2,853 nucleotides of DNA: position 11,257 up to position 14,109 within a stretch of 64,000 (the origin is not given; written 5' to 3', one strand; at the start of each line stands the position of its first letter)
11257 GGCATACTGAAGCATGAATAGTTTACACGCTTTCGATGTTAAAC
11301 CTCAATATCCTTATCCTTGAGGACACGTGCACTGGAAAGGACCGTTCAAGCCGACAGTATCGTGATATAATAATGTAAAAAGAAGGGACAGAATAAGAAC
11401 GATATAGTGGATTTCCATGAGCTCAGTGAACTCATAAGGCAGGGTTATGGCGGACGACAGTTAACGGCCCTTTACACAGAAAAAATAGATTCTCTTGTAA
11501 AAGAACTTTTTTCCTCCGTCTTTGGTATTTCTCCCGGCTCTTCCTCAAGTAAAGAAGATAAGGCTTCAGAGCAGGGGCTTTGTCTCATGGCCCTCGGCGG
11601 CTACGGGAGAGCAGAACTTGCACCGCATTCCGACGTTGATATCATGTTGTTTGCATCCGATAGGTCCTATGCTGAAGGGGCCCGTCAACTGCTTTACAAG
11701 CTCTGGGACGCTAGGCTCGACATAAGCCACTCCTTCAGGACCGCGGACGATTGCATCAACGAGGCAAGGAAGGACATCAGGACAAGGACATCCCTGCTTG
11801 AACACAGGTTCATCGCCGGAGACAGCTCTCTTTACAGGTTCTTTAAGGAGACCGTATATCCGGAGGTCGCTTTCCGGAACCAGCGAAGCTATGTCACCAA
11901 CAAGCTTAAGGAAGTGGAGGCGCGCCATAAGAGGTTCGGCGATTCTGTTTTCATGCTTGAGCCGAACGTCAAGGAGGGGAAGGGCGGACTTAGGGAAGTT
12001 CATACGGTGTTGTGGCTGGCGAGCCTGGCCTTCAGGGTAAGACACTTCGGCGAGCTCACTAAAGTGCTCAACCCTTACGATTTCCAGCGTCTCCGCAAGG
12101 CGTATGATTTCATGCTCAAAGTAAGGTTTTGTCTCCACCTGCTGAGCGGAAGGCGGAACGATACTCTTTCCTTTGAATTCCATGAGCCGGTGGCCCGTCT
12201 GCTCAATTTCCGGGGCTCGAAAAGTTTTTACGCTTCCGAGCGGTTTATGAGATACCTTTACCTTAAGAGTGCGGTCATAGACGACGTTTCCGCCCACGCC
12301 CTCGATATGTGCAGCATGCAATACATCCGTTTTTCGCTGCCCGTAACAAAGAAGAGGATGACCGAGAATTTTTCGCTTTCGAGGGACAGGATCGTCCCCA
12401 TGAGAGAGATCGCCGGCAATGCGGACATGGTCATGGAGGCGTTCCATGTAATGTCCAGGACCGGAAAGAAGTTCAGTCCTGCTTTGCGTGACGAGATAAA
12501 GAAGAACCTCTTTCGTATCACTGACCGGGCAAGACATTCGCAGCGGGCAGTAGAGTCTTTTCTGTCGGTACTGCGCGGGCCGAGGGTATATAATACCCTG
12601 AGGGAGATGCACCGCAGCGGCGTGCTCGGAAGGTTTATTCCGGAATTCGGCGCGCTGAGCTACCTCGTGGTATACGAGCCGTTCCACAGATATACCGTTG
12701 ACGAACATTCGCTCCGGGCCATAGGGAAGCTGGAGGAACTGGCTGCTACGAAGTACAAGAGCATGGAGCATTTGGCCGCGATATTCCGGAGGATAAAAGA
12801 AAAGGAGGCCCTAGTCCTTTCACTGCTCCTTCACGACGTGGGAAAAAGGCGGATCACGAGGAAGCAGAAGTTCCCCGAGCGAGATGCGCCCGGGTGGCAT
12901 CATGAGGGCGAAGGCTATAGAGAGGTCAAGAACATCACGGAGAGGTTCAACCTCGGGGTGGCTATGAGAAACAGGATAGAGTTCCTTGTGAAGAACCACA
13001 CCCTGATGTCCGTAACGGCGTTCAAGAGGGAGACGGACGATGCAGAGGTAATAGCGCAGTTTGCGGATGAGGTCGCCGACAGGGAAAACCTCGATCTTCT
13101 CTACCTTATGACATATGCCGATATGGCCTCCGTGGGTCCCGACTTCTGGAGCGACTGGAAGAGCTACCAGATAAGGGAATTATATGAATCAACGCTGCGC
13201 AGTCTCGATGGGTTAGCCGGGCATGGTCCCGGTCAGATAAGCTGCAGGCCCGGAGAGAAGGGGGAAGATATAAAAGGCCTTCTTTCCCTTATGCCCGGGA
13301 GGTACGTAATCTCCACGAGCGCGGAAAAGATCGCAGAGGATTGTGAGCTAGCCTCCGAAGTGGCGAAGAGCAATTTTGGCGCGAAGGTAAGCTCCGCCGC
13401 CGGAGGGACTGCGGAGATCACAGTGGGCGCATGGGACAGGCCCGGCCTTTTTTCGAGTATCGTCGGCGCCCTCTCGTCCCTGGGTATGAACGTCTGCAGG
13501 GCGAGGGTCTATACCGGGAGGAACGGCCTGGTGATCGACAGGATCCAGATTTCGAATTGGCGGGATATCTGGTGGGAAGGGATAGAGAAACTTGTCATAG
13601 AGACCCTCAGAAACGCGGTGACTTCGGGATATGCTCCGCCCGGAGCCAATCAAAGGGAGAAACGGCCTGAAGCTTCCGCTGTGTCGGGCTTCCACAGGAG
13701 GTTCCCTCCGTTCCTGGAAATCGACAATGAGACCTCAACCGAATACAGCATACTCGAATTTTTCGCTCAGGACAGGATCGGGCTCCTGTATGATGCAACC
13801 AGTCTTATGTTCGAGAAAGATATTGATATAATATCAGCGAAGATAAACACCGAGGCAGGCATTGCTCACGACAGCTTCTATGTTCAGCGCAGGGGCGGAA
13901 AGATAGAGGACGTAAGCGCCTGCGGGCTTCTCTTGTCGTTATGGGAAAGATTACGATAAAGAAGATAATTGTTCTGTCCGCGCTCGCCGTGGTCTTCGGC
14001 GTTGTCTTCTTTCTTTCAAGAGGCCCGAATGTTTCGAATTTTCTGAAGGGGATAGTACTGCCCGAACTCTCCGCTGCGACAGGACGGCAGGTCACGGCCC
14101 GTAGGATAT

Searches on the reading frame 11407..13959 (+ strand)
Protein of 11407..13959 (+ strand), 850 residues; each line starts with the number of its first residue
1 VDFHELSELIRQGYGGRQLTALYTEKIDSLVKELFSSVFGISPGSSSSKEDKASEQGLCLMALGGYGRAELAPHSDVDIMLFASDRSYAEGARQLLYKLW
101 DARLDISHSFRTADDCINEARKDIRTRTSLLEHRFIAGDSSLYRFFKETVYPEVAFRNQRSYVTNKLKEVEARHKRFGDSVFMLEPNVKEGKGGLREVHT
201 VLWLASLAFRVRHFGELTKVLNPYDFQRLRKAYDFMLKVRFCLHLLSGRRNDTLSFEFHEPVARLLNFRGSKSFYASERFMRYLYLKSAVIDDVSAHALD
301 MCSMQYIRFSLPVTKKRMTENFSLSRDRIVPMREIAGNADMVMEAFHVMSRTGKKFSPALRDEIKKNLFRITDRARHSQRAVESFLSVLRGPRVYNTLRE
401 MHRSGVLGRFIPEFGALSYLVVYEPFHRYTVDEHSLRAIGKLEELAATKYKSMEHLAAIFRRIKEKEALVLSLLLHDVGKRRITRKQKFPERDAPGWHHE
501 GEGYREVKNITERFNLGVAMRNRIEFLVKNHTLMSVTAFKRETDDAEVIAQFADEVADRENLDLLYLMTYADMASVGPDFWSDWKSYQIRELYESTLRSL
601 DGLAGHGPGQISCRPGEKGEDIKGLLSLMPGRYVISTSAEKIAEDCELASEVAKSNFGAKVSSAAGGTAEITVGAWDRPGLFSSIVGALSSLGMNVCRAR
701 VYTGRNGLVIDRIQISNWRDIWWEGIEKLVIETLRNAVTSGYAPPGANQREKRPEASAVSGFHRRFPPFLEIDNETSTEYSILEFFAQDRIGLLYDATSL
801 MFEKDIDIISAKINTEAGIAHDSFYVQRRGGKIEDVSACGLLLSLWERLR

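Call 58: search_protein_families(library=pfam, proteins=[window:11407-13959:+], max_evalue=0.00001)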
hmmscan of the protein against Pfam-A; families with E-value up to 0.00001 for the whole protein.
window:11407-13959:+ (850 aa): 4 families
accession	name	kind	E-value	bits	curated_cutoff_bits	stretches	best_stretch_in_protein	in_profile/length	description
PF08335.16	GlnD_UR_UTase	-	1.1e-32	113.4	21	1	164-296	4-138/141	GlnD PII-uridylyltransferase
PF01966.28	HD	-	8.5e-08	32.9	22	1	432-556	2-113/116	HD domain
PF01842.31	ACT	-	1.4e-07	31.6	27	0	782-816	2-36/66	ACT domain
PF13291.12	ACT_4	-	7.2e-06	27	27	0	668-712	6-51/80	ACT domain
